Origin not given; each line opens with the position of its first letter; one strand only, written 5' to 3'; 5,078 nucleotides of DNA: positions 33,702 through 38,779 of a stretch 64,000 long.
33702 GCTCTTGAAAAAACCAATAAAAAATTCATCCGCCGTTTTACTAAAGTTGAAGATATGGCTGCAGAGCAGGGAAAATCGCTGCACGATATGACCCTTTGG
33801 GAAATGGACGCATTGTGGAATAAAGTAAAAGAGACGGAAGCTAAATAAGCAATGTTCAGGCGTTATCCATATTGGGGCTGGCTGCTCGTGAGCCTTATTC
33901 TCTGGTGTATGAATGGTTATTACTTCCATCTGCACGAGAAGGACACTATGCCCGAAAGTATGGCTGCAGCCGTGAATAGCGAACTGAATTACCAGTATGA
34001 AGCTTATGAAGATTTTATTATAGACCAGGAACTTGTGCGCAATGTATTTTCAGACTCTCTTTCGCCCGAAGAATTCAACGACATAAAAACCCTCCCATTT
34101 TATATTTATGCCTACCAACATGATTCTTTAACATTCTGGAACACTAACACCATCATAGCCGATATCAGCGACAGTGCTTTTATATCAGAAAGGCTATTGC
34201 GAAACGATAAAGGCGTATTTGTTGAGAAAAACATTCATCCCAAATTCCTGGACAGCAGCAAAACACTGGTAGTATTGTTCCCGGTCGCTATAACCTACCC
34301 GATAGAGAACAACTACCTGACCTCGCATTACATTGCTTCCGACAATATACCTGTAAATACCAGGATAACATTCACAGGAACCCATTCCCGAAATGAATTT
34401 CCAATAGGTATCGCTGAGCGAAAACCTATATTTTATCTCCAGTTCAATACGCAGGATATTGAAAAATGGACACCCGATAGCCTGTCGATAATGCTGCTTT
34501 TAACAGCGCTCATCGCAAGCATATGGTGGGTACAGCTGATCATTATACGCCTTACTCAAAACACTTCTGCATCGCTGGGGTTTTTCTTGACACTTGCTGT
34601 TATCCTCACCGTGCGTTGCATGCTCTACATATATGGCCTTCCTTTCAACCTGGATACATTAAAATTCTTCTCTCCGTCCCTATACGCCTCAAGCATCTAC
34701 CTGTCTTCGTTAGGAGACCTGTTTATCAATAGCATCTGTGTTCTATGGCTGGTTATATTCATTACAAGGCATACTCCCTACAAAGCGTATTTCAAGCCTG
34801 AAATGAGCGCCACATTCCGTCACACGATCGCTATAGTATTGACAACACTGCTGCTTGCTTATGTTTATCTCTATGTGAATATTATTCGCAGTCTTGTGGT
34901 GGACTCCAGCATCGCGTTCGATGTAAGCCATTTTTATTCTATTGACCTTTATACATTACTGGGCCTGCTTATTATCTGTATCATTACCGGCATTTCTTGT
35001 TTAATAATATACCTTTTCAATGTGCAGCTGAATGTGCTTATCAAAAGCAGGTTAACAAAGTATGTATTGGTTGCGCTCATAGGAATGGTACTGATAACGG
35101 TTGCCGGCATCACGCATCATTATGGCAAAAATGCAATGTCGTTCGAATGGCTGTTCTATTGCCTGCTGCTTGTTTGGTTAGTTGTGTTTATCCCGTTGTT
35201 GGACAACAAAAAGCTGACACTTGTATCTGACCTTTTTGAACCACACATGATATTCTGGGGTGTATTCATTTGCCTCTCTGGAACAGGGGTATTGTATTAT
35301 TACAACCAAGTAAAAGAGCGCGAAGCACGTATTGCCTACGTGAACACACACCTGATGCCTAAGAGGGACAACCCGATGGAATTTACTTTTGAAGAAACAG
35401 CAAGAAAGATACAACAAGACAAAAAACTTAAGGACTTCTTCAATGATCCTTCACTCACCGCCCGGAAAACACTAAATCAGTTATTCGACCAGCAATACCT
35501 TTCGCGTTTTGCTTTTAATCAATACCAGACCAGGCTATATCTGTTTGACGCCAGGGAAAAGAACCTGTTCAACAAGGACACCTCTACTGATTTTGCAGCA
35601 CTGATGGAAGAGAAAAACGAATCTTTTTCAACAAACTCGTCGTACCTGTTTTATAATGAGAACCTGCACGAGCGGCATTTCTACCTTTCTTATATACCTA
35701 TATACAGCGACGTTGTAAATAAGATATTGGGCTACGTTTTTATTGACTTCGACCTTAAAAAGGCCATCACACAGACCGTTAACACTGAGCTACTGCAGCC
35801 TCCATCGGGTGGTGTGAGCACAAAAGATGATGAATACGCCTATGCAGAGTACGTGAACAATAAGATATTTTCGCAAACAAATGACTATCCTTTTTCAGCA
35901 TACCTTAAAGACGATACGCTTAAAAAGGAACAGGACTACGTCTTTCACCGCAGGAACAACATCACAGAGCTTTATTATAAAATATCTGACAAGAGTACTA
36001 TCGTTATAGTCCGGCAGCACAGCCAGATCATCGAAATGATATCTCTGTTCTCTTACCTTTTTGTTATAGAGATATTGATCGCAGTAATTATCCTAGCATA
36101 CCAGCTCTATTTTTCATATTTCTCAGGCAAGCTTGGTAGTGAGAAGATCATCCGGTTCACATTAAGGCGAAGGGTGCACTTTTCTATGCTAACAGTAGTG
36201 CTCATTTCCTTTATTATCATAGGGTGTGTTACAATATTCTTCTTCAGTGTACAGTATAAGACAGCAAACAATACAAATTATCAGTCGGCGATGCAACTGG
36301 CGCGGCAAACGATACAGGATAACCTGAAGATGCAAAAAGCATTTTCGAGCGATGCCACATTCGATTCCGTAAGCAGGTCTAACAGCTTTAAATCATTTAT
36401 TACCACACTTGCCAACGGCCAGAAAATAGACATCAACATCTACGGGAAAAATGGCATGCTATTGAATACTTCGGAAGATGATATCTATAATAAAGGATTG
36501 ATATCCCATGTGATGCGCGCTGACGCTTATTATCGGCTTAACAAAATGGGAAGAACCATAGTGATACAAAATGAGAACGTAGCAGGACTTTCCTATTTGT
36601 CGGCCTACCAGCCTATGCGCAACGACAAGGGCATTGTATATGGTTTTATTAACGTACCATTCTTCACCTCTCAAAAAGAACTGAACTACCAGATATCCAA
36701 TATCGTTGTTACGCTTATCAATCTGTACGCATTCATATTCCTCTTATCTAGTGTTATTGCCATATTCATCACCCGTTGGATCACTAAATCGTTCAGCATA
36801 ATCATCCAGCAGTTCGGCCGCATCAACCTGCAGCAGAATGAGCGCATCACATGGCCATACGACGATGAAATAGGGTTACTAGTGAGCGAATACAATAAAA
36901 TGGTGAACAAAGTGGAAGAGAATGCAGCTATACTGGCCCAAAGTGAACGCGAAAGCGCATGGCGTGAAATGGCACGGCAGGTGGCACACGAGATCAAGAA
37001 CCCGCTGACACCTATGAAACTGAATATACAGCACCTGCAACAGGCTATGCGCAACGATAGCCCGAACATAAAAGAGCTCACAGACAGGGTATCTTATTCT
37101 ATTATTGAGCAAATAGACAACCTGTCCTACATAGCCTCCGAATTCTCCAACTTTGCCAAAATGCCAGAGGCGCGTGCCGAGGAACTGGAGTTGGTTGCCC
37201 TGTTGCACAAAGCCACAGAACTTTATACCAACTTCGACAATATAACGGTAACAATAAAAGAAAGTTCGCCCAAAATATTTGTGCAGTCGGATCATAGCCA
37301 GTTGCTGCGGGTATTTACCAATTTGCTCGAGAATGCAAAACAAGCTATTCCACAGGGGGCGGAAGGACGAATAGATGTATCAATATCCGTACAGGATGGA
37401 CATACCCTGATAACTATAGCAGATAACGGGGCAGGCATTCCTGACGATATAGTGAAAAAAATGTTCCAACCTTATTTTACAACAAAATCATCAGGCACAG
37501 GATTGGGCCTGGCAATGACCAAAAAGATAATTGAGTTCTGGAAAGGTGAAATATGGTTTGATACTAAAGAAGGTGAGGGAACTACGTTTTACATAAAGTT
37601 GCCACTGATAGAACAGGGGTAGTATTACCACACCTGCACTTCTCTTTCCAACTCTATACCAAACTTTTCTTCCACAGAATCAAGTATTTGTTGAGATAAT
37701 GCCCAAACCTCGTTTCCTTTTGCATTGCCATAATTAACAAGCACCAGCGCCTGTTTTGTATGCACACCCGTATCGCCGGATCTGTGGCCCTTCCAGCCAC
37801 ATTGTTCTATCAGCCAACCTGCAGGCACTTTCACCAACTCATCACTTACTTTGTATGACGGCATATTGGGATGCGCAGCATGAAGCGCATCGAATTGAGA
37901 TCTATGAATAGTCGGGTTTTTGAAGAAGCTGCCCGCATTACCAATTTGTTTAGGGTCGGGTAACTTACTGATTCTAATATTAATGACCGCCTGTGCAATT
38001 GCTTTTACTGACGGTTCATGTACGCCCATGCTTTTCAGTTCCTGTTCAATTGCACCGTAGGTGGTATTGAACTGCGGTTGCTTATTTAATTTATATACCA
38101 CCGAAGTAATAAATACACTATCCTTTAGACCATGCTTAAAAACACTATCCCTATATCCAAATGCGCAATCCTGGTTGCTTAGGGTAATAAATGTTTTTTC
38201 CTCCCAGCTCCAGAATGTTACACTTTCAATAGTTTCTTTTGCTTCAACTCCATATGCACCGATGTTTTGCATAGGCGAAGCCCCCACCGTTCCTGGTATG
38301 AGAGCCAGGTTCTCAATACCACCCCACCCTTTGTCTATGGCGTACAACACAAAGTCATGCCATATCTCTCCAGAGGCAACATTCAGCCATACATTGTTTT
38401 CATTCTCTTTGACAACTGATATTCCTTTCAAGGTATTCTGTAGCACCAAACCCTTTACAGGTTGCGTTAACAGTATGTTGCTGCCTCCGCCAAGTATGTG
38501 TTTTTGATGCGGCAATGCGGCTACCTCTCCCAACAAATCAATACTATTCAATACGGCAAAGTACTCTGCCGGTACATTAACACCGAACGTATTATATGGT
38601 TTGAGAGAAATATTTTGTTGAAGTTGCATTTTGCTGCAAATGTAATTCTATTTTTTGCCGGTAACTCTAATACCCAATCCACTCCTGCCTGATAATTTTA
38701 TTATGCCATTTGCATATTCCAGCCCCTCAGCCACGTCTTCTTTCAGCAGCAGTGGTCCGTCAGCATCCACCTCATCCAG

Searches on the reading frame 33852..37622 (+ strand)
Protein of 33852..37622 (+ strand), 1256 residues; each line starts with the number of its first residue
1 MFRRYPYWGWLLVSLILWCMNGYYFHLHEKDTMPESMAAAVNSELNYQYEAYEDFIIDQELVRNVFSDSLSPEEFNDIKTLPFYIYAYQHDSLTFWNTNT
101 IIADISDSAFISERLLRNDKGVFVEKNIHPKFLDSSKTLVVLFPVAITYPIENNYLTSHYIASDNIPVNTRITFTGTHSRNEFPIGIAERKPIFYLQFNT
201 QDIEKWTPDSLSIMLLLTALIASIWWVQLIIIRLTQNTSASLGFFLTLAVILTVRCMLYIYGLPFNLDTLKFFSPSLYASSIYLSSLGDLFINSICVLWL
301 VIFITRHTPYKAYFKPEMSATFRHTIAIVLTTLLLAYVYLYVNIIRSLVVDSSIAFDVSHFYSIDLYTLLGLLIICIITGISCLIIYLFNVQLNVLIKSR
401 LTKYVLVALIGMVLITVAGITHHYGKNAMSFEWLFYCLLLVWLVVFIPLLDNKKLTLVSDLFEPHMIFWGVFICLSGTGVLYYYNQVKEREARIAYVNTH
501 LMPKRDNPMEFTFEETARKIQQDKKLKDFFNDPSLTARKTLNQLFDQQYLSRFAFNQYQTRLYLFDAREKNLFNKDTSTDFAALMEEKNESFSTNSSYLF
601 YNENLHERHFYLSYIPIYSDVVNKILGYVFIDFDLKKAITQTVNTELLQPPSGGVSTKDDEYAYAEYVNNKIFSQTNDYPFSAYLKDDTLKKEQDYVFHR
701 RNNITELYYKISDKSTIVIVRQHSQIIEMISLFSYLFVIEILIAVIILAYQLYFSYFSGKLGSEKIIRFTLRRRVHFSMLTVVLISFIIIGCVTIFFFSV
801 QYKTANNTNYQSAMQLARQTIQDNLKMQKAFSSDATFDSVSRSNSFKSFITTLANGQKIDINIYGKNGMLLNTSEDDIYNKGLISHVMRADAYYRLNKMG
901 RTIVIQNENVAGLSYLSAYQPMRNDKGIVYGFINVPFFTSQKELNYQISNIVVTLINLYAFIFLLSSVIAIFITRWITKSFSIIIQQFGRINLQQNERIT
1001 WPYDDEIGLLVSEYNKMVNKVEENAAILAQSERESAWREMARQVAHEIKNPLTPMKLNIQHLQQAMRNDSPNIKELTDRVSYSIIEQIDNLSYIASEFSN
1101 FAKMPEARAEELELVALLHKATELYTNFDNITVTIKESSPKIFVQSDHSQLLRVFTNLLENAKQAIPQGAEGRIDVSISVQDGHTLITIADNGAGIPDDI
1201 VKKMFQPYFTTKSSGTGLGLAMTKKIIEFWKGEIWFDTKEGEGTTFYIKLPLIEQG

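Call 36: search_protein_families(library=pfam, proteins=[window:33852-37622:+], max_evalue=0.00001)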
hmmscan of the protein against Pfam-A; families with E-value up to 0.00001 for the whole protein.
window:33852-37622:+ (1256 aa): 2 families
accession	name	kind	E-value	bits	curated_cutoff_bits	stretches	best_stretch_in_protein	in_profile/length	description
PF02518.31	HATPase_c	-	1.4e-26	93.5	26.4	1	1147-1252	2-109/111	Histidine kinase-, DNA gyrase B-, and HSP90-like ATPase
PF00512.31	HisKA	-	2.4e-06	27.9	26.9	1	1037-1104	2-63/66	His Kinase A (phospho-acceptor) domain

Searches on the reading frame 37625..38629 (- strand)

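Call 37: search_protein_families(library=pfam, proteins=[window:37625-38629:-], max_evalue=0.00001)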
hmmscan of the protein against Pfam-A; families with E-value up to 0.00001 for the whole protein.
window:37625-38629:- (334 aa): 2 families
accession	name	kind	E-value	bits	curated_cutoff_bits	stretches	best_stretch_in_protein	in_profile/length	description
PF02873.21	MurB_C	-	9.7e-30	103.1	27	1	211-333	2-98/99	UDP-N-acetylenolpyruvoylglucosamine reductase, C-terminal domain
PF01565.28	FAD_binding_4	-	5.8e-15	55.7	26.4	1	42-141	26-130/139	FAD binding domain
